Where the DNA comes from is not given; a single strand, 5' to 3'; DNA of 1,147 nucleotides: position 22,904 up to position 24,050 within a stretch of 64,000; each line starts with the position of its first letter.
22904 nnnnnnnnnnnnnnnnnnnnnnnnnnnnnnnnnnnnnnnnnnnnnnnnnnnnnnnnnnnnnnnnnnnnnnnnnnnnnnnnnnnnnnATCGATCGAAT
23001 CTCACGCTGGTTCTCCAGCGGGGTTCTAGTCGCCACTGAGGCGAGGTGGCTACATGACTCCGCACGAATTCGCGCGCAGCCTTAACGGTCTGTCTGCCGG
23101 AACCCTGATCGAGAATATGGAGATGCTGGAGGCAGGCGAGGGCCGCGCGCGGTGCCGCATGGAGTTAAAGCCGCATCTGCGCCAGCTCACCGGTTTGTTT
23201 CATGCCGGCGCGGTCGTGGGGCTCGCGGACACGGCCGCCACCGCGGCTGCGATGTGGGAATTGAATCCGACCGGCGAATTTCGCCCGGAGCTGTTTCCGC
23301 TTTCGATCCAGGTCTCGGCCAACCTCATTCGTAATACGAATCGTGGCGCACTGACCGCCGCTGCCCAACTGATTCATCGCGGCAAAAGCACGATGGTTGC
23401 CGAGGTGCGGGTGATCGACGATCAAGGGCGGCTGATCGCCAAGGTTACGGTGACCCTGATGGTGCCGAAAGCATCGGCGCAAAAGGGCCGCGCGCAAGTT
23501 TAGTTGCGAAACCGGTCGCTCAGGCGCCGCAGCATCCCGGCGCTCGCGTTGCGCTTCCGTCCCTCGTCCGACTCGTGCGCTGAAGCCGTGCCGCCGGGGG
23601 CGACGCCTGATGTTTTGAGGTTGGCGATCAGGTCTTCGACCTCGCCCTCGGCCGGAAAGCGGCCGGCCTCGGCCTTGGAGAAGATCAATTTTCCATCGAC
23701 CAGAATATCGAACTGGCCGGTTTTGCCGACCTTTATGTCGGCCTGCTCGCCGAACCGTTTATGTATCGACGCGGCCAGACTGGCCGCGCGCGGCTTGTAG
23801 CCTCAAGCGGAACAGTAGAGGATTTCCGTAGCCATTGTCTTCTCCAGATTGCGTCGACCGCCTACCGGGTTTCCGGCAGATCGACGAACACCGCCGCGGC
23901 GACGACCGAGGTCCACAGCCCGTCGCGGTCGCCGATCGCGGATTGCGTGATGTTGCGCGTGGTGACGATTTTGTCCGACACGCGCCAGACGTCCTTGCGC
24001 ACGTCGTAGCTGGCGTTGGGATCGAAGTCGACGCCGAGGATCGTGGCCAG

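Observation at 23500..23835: SelW/Rdx-like gene with TGA at the CxxU position and a downstream SECIS-like stem-loop, apparently co-transcribed with pdaD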

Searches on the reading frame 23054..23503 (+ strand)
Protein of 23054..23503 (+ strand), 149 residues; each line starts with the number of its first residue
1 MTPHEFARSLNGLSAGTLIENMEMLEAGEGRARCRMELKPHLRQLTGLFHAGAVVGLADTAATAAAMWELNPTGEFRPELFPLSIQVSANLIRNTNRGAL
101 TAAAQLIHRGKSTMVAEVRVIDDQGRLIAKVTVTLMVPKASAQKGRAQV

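Call 6: search_protein_families(library=pfam, proteins=[window:23054-23503:+], max_evalue=1)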
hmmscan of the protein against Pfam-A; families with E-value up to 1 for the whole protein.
window:23054-23503:+ (149 aa): 9 families
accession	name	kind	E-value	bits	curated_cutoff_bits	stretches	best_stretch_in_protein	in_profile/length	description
PF03061.28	4HBT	-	1.4e-08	35.4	20.6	1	47-128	2-78/79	Thioesterase superfamily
PF13622.12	4HBT_3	-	8.3e-06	26.4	24.3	1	48-135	10-82/83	Acyl-CoA thioesterase N-terminal domain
PF14539.12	DUF4442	-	1.3e-05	25.8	25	1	22-137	23-132/132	Domain of unknown function (DUF4442)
PF20789.3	4HBT_3C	-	0.017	15.8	24.1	1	33-137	43-140/140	Acyl-CoA thioesterase C-terminal domain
PF17936.7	Big_6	-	0.026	15.2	27.6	0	110-134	19-43/83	Bacterial Ig domain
PF14765.12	PS-DH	-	0.033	14.2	23.7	1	21-132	39-152/166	Polyketide synthase dehydratase N-terminal domain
PF13620.12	CarboxypepD_reg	-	0.042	14.6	32.3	0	118-136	4-22/82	Carboxypeptidase regulatory-like domain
PF02369.22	Big_1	-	0.12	12.9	34.9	1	110-140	15-45/93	Bacterial Ig-like domain (group 1)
PF09984.15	sCache_4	-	0.19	11.9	22.1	1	82-131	21-69/145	Single cache domain 4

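Call 7: search_protein_families(library=ncbifam, proteins=[window:23054-23503:+], max_evalue=1)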
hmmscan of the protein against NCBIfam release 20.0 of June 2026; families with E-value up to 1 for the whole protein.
window:23054-23503:+ (149 aa): 6 families
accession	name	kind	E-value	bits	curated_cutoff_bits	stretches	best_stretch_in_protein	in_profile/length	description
TIGR00369.1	unchar_dom_1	domain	2.3e-18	66.4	36.6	1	22-136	8-116/117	hotdog fold thioesterase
NF047425.1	MenI_Listeria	exception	2.1e-15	56.5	185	1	21-139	8-120/122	1,4-dihydroxy-2-naphthoyl-CoA hydrolase MenI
TIGR02286.1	PaaD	equivalog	4.7e-07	30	118.9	1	22-132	6-108/114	hydroxyphenylacetyl-CoA thioesterase PaaI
NF007631.0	PRK10293.1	equivalog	4.7e-07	29.6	226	1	25-134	29-132/136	1,4-dihydroxy-2-naphthoyl-CoA hydrolase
NF007607.0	PRK10254.1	equivalog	3.6e-05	23.8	237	1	9-132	11-130/137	proofreading thioesterase EntH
NF008675.0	PRK11688.1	equivalog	0.028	14.2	107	1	85-137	103-155/156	thioesterase family protein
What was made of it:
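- Closest known: Bacterial SelW-like selenoproteins. Same: The HMM scores are above the curated cut-offs (calls 6, 7).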

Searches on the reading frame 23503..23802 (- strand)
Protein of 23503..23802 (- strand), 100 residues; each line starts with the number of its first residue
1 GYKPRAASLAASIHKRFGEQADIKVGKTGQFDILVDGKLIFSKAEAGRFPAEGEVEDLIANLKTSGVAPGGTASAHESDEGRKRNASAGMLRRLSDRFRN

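Call 73: search_protein_representatives(protein=window:23503-23802:-)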
Query: 100 residues. Proteins with E-value up to 0.001 (for the whole library): 190; up to 1e-10: 8; up to 1e-30: 0. The best 150 are listed.
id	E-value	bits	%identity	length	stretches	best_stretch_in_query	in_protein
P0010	2.9e-18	82.0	80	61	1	39-100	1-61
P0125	4.0e-16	75.2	52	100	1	1-67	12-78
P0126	3.6e-14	68.9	64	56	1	9-61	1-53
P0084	7.1e-14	68.0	69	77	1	15-66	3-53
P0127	3.2e-13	65.9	59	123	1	6-64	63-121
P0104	2.1e-12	63.3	57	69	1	33-100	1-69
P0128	2.8e-11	59.7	53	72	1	9-69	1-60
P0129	5.5e-11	58.7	52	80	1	9-69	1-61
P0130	3.6e-10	56.1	51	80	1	2-62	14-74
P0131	4.2e-10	55.9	65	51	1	33-80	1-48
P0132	1.3e-09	54.3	46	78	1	14-72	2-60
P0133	1.5e-09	54.1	53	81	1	9-61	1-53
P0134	1.4e-08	51.0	47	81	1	2-61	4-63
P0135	1.7e-08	50.8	48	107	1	1-60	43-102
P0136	2.4e-08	50.3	52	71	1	1-58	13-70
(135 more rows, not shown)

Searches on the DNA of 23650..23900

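Call 38: search_rna_families(source=window, start=23650, end=23900, threshold=evalue, max_evalue=10, show_alignments=3)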
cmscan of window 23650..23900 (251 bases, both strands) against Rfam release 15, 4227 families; matches with E-value up to 10: 1.
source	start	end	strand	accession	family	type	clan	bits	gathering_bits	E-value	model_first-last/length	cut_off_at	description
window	23725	23865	-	RF01721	Pseudomon-groES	Cis-reg;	-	17.8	50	0.34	1-111/111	no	Pseudomon-groES RNA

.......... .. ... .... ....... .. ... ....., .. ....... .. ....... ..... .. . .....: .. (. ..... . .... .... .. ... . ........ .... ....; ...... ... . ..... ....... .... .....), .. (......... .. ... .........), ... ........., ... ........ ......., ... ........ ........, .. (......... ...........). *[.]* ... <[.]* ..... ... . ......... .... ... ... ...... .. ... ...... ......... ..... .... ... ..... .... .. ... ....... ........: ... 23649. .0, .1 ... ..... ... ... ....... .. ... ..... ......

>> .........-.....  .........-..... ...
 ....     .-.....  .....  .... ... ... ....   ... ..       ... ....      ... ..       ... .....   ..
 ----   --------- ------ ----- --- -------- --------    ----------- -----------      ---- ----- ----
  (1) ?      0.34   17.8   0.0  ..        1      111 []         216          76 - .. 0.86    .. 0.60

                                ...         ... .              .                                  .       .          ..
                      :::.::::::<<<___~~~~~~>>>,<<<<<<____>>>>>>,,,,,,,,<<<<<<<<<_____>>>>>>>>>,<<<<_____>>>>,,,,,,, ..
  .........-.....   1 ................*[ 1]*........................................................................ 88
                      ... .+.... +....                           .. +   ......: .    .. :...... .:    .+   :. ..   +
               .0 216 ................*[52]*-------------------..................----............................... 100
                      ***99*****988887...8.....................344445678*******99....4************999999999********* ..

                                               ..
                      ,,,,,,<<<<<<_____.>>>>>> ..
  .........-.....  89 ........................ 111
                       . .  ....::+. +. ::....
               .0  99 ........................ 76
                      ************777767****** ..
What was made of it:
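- On Rfam SECIS families: At E up to 10 in 23650-23900, the only hit was unrelated, at E 0.34 (call 38).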
